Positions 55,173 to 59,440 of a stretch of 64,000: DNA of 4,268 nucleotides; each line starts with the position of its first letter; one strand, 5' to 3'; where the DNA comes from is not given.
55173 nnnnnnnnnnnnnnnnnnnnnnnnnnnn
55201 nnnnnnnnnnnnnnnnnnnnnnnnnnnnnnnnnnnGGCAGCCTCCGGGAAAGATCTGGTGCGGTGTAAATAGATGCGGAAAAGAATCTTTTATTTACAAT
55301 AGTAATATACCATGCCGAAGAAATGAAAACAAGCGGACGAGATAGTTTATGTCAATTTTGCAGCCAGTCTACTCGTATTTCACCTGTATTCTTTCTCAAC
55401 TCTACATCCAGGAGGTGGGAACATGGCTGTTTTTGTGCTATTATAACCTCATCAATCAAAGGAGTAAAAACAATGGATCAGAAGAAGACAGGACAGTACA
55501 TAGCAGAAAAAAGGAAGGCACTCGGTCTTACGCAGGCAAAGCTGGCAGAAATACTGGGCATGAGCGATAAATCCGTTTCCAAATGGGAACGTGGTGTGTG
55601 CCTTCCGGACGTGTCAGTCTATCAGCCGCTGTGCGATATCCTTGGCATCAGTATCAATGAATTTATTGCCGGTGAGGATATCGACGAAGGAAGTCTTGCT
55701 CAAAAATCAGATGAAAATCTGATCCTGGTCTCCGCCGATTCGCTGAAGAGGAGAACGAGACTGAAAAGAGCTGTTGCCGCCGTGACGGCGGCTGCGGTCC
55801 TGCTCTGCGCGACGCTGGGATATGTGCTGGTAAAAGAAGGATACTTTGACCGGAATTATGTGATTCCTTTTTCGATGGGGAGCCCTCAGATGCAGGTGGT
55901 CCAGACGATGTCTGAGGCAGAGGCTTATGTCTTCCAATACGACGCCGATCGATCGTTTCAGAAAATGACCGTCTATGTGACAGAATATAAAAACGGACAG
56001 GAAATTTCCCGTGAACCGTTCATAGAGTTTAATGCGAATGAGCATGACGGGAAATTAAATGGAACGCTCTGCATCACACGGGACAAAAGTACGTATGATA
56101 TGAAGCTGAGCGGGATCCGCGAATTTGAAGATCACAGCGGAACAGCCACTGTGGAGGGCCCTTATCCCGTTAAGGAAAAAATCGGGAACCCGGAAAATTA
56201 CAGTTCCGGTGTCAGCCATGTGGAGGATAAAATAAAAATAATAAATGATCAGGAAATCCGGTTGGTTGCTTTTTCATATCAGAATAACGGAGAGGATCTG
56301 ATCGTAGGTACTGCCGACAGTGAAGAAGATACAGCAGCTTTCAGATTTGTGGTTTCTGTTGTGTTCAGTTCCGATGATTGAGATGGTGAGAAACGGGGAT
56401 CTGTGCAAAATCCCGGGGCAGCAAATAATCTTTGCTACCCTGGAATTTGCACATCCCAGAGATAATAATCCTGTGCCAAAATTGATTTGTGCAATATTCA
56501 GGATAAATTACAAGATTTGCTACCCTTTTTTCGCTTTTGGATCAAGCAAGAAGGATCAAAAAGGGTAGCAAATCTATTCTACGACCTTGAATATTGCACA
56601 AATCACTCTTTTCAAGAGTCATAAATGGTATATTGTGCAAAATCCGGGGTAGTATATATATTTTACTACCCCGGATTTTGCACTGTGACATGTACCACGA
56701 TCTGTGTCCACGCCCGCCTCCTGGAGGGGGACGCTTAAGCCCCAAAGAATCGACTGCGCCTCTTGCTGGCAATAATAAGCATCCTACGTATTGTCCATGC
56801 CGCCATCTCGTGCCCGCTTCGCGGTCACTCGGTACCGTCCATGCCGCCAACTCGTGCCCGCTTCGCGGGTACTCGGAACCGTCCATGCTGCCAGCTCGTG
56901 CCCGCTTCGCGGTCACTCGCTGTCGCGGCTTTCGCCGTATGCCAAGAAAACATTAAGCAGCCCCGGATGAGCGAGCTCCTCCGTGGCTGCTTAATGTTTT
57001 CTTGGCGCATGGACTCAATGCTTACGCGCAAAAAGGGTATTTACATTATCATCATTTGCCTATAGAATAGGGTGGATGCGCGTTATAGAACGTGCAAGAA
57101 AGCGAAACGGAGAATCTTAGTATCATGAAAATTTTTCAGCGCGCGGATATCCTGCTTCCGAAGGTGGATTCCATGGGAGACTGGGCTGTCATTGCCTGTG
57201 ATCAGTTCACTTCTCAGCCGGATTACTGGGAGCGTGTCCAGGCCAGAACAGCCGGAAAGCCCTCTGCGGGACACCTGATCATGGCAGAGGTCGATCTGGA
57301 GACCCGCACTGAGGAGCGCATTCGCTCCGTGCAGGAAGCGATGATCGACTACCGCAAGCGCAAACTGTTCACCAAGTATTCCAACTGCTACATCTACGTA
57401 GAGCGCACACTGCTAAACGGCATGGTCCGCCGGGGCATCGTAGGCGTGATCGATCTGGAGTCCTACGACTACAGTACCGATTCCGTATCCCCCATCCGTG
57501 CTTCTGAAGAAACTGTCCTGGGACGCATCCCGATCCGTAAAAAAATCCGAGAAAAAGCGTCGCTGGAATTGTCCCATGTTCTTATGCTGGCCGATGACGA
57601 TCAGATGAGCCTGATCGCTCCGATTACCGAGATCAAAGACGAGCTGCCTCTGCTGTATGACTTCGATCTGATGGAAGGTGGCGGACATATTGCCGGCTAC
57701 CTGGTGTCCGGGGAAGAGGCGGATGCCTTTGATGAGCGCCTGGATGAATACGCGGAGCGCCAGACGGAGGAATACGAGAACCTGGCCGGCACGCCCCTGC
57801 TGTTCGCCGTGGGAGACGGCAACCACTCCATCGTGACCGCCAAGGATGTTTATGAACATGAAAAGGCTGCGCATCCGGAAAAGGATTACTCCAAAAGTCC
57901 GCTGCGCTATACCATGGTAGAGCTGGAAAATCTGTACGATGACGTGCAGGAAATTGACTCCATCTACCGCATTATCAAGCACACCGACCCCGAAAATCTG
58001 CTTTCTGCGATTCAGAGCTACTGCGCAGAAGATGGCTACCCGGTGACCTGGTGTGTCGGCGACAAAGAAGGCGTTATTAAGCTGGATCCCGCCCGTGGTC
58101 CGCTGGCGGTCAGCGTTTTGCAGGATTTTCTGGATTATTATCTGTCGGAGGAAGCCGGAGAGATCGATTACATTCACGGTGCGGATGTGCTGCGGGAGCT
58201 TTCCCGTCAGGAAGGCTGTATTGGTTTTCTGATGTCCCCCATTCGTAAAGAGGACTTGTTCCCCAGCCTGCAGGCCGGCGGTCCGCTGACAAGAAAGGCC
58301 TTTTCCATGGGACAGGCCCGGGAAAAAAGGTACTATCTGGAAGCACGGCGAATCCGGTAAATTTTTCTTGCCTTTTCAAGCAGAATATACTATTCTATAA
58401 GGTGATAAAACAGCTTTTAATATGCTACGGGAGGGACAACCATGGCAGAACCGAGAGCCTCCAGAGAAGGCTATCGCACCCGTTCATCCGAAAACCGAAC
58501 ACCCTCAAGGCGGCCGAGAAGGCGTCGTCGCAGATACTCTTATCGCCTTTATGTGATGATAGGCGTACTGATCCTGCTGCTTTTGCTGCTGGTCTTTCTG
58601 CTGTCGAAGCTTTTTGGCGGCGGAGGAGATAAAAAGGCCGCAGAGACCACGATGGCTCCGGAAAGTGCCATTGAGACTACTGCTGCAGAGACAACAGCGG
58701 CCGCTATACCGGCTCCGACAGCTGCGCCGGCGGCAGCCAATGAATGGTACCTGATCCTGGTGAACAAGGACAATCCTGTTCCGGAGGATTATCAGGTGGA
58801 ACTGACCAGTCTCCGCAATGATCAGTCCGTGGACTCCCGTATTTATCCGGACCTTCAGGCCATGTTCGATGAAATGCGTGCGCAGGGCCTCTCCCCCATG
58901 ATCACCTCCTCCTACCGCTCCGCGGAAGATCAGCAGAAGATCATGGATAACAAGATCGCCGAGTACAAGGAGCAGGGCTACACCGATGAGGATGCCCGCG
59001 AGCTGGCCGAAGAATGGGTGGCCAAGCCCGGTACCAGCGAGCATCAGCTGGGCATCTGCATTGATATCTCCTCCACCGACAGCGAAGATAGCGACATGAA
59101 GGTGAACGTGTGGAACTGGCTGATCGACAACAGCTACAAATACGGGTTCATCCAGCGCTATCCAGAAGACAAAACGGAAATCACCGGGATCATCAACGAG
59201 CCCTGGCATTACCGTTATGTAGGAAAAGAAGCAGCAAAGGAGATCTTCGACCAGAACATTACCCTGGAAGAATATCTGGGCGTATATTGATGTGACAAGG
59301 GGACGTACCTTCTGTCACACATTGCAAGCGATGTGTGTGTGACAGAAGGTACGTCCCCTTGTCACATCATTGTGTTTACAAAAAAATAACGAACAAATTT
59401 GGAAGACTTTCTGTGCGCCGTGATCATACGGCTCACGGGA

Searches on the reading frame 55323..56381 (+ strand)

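Call 16: search_protein_families(library=pfam, max_evalue=0.01, proteins=[window:55323-56381:+])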
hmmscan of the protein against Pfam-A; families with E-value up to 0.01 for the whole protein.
window:55323-56381:+ (352 aa): 5 families
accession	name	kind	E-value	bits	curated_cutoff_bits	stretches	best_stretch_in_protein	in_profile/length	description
PF01381.28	HTH_3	-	4.8e-12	46.2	23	1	60-114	1-55/55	Helix-turn-helix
PF13560.12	HTH_31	-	7.9e-09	36.1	27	1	57-110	3-57/64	Helix-turn-helix domain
PF12844.13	HTH_19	-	1.3e-06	28.7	30.2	1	57-120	1-64/64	Helix-turn-helix domain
PF15731.11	MqsA_antitoxin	-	3.2e-05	24.5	30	1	54-101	68-115/131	Antitoxin component of bacterial toxin-antitoxin system, MqsA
PF13744.12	HTH_37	-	0.0068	16.6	27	0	57-91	20-54/80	Helix-turn-helix domain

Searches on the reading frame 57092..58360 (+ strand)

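Call 16: search_protein_families(library=pfam, max_evalue=0.01, proteins=[window:57092-58360:+])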
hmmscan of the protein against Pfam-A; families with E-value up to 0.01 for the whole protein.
window:57092-58360:+ (422 aa): 1 family
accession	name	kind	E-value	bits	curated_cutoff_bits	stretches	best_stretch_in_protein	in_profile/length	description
PF06245.16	DUF1015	-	2.6e-45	155.2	25.8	1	27-313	14-284/325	Protein of unknown function (DUF1015)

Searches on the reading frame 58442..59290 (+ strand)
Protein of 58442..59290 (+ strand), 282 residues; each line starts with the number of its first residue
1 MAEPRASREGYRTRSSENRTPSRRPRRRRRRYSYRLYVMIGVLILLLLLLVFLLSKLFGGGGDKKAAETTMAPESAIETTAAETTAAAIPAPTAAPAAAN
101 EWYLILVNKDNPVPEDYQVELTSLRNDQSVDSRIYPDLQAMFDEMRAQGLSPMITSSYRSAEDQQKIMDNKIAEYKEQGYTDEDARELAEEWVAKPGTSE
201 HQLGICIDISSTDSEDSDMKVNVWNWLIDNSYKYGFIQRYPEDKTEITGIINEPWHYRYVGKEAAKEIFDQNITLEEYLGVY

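Call 16: search_protein_families(library=pfam, max_evalue=0.01, proteins=[window:58442-59290:+])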
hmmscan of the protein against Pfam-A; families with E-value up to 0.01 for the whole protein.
window:58442-59290:+ (282 aa): 1 family
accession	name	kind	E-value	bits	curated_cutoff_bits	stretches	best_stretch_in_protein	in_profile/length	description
PF02557.22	VanY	-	7.8e-35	120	25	1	129-262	3-132/132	D-alanyl-D-alanine carboxypeptidase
